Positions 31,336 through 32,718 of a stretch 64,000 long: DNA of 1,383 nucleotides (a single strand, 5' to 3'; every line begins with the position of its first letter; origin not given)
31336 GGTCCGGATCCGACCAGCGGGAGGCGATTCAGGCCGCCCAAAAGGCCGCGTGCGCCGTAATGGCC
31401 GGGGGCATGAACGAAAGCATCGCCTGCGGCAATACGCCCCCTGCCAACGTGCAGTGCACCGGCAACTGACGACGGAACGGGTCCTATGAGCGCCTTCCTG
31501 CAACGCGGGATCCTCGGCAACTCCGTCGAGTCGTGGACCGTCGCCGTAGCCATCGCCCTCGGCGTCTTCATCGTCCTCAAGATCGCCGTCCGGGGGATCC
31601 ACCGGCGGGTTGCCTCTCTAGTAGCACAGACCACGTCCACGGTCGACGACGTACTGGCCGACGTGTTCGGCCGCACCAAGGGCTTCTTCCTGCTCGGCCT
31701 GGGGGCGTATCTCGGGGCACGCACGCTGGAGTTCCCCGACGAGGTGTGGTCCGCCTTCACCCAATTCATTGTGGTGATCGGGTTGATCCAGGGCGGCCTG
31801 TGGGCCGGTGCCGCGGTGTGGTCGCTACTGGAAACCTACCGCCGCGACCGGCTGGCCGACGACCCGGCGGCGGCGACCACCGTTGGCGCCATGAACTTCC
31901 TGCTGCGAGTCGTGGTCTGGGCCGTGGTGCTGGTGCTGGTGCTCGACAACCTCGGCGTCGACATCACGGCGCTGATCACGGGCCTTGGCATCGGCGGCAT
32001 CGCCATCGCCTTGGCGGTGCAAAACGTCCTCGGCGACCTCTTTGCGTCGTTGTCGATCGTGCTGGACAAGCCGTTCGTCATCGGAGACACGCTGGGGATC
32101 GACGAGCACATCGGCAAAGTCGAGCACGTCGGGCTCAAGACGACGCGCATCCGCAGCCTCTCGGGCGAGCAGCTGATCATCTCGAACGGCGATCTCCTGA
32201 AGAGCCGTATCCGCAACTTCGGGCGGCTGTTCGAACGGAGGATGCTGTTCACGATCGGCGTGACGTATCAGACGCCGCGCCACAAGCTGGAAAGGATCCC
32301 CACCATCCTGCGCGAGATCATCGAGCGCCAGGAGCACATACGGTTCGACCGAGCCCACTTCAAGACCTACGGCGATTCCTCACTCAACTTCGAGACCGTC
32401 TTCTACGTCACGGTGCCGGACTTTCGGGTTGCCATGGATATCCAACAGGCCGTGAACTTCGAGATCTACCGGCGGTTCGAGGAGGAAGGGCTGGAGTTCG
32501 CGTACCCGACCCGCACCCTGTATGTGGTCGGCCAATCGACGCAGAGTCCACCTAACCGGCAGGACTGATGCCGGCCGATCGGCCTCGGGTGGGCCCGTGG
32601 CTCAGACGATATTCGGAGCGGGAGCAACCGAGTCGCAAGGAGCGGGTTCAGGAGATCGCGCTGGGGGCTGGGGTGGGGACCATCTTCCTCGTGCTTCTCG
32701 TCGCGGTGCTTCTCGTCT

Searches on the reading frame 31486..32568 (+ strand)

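Call 46: search_protein_families(library=pfam, proteins=[window:31486-32568:+], max_evalue=0.00001)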
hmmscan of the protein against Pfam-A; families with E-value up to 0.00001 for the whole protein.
window:31486-32568:+ (360 aa): 3 families
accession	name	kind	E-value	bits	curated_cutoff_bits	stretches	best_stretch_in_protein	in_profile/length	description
PF00924.24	MS_channel_2nd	-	3.3e-17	62.8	20.2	1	180-246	1-67/68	Mechanosensitive ion channel, beta-domain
PF21082.3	MS_channel_3rd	-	2.6e-15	57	21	1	255-338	3-88/88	Mechanosensitive ion channel MscS, C-terminal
PF21088.3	MS_channel_1st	-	6.4e-10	39.3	23.1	1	139-179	2-42/42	Mechanosensitive ion channel, transmembrane helices 2/3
